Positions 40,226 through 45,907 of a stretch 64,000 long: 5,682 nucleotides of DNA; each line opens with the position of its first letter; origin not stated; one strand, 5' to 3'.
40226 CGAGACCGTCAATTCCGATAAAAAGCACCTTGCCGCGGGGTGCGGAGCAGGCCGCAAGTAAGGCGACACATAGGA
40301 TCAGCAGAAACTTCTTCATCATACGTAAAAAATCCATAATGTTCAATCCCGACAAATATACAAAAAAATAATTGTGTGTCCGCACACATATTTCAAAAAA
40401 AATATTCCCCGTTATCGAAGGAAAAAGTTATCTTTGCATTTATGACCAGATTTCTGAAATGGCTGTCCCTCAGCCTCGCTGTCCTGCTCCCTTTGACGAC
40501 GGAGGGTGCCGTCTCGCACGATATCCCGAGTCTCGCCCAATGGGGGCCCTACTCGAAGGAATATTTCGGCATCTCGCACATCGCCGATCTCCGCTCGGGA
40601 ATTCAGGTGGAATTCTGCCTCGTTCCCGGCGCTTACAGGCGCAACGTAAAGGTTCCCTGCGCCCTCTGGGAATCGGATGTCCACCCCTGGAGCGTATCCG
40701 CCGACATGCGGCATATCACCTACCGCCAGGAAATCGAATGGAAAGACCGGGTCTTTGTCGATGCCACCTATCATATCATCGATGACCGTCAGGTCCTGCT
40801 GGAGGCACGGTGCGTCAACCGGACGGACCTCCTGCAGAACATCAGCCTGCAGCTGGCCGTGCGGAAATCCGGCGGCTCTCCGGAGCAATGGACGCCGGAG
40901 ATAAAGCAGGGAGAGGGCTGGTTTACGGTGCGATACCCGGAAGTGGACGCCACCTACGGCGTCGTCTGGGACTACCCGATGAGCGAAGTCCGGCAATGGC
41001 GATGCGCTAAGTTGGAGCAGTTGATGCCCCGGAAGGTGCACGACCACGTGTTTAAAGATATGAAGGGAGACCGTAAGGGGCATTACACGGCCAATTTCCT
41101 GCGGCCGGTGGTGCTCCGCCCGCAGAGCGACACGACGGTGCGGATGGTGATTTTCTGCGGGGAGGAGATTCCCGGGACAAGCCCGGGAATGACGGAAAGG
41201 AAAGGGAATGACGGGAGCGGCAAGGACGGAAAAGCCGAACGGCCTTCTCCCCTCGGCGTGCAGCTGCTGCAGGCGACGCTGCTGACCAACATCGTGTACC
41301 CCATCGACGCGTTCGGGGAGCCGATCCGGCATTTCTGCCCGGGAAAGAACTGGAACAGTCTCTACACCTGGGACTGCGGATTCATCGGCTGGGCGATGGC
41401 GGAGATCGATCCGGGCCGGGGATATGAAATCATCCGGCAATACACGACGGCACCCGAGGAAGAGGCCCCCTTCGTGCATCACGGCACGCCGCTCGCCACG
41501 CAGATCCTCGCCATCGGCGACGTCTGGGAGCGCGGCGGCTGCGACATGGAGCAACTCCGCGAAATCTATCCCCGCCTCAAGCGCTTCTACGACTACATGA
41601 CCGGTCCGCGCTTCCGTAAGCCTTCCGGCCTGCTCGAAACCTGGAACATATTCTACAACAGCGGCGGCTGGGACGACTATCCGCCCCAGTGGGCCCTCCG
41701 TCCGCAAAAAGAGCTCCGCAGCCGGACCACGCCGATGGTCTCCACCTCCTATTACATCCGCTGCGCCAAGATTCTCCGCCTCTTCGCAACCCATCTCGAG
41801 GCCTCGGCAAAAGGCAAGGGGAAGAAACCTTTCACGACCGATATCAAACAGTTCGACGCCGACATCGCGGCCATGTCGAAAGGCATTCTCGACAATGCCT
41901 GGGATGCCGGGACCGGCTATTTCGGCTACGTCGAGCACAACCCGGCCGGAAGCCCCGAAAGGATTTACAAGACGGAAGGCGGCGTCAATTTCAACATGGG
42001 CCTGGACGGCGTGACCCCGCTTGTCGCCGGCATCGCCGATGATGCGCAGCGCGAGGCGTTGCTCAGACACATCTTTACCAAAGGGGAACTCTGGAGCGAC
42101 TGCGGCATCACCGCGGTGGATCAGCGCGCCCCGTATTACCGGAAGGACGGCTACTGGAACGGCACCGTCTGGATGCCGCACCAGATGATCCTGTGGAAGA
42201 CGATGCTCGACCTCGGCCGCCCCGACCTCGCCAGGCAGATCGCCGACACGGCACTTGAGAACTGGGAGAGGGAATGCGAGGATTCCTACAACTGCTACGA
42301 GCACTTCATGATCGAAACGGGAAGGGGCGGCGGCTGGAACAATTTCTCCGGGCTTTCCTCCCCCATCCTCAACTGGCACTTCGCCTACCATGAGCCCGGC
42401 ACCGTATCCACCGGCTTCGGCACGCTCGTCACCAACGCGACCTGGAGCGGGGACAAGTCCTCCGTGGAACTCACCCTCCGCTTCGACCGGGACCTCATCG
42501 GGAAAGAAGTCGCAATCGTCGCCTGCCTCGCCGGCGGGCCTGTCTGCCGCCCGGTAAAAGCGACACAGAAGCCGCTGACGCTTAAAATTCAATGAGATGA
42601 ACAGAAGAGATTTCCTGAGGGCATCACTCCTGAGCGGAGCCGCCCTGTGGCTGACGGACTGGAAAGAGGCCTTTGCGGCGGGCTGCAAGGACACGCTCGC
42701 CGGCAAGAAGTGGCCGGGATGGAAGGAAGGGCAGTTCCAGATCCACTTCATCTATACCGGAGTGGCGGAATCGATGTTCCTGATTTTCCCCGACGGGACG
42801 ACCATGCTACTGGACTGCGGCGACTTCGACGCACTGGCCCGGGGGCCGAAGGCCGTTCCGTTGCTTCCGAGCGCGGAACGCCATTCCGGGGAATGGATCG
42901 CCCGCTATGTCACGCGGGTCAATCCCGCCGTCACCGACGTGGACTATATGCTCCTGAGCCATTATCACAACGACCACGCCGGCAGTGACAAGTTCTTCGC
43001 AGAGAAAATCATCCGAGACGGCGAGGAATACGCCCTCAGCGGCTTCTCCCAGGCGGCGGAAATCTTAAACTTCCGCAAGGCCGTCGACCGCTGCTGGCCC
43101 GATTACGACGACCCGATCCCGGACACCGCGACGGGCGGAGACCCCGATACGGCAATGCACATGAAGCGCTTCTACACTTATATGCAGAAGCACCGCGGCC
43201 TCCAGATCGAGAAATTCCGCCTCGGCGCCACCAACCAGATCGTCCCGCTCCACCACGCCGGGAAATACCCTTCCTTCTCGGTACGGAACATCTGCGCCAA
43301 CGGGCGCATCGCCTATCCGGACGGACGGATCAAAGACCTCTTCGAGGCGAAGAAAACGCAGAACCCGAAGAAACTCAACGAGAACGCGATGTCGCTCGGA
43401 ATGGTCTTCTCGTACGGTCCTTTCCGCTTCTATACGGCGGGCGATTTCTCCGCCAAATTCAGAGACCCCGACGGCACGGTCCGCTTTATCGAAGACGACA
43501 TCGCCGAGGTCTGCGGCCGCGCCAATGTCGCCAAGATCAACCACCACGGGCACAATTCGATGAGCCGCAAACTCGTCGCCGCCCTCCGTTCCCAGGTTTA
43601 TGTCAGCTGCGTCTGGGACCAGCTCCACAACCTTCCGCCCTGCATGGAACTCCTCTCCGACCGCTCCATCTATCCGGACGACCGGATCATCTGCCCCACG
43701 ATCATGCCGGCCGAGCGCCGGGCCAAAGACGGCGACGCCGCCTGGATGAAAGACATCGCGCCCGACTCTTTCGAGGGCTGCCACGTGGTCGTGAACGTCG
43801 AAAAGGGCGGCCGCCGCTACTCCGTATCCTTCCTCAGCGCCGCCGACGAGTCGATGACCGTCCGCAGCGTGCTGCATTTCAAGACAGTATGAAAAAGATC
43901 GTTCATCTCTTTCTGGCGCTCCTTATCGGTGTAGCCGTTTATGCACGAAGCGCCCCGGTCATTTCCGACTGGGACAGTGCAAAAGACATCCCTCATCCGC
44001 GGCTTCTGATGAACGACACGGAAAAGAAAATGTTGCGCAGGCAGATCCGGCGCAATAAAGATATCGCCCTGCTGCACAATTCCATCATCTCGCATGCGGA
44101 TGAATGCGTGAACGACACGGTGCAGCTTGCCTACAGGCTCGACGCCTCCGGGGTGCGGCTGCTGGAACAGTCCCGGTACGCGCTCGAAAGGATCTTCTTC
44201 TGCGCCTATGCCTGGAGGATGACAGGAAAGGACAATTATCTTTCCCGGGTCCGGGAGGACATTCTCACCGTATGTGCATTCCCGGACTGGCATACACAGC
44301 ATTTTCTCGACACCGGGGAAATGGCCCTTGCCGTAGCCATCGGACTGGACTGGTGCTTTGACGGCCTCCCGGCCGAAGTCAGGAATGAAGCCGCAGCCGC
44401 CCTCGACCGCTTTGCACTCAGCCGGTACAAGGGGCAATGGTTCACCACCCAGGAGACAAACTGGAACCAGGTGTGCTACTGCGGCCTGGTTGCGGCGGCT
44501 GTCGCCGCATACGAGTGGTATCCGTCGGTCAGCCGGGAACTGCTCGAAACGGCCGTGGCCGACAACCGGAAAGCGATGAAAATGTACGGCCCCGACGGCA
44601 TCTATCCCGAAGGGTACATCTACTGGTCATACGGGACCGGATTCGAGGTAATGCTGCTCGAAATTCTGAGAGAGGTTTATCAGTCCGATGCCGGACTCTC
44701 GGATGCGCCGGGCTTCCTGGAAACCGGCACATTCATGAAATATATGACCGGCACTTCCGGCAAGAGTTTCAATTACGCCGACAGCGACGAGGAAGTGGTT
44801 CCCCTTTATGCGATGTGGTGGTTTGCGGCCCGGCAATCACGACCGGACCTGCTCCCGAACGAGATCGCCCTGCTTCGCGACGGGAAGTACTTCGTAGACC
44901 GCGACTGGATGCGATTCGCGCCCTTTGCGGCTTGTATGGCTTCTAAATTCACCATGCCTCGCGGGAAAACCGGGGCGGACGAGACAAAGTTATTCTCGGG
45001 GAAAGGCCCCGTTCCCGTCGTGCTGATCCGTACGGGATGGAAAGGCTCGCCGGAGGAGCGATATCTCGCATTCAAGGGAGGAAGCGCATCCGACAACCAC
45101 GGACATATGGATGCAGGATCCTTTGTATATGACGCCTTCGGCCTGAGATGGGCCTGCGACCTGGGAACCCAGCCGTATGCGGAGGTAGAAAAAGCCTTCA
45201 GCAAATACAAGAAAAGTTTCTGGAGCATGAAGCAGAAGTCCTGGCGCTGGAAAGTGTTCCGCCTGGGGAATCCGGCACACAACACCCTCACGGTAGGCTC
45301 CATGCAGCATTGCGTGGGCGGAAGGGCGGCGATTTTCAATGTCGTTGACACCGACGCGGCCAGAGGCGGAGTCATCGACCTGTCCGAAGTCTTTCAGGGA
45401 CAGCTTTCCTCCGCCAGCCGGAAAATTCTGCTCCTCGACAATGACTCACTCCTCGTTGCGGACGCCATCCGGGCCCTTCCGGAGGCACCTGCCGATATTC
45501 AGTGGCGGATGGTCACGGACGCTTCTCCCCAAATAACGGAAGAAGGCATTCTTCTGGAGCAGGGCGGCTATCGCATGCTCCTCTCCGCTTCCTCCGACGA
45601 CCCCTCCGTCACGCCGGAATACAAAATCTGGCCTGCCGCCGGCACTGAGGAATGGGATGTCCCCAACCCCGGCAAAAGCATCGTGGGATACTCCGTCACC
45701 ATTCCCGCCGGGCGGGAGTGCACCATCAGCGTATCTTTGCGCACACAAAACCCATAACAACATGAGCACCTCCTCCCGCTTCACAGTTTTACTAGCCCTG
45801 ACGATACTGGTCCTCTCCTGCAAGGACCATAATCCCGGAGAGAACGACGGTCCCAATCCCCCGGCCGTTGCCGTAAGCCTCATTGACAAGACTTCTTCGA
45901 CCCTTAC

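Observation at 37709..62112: A 14-18 bp palindrome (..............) found five times, only in promoter regions of the accessory block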

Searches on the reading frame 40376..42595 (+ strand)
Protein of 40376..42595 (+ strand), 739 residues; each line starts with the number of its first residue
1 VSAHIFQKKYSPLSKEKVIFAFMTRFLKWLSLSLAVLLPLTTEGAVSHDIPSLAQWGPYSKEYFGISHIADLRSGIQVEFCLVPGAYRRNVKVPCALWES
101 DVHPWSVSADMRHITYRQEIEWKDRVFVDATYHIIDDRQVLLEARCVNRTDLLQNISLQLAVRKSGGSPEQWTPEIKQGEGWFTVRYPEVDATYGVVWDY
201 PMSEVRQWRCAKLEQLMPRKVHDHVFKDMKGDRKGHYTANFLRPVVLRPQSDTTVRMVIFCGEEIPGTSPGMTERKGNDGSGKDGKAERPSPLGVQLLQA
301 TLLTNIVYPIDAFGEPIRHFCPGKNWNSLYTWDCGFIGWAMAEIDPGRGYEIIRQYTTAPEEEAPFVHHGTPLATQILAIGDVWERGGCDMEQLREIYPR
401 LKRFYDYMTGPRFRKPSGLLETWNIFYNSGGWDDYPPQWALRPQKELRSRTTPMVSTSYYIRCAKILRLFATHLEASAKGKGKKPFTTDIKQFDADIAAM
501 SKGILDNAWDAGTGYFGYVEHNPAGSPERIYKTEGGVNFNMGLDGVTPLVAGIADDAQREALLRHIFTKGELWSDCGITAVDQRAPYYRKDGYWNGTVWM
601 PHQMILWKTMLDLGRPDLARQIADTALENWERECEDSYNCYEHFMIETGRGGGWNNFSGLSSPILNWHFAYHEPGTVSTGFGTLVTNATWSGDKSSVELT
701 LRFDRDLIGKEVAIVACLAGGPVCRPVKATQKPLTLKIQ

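Call 7: search_protein_families(library=pfam, proteins=[window:40376-42595:+])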
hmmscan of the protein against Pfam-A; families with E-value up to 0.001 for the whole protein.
window:40376-42595:+ (739 aa): 2 families
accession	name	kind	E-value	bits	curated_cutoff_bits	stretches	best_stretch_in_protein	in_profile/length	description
PF22422.2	MGH1-like_GH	-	3e-24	86.7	27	1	331-657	6-353/356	Mannosylglycerate hydrolase MGH1-like glycoside hydrolase domain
PF03200.22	Glyco_hydro_63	-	1.3e-07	31.2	22.4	1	555-665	362-487/492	Glycosyl hydrolase family 63 C-terminal domain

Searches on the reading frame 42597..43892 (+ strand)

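Call 7: search_protein_families(library=pfam, proteins=[window:42597-43892:+])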
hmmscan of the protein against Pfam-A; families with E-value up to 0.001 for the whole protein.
window:42597-43892:+ (431 aa): 1 family
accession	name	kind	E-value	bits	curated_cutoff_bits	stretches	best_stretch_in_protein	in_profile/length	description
PF00753.33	Lactamase_B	-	4.1e-07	30.6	22.7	1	55-137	3-66/196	Metallo-beta-lactamase superfamily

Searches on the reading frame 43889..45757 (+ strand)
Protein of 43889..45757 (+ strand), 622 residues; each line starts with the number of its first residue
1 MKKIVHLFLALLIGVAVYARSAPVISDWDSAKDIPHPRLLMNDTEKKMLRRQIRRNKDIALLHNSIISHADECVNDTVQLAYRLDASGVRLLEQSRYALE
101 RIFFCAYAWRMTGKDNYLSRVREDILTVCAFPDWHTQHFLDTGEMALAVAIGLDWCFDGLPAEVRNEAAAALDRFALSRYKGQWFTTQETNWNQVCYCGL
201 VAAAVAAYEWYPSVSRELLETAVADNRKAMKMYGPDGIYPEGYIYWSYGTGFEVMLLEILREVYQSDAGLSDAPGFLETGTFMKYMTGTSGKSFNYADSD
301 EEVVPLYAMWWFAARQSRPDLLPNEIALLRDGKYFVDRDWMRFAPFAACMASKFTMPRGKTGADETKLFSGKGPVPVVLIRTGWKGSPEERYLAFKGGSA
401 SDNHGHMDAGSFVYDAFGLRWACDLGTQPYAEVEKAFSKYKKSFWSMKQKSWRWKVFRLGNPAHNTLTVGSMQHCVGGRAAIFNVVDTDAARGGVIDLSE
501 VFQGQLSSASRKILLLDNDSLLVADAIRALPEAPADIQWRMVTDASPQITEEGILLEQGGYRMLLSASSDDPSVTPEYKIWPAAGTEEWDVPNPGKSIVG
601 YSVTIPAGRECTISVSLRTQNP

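Call 7: search_protein_families(library=pfam, proteins=[window:43889-45757:+])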
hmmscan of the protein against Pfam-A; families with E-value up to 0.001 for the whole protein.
window:43889-45757:+ (622 aa): 1 family
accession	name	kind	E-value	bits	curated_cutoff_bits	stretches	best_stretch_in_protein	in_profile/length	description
PF07940.18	Hepar_II_III_C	-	5e-10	39.7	24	1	392-575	23-201/237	Heparinase II/III-like, C-terminal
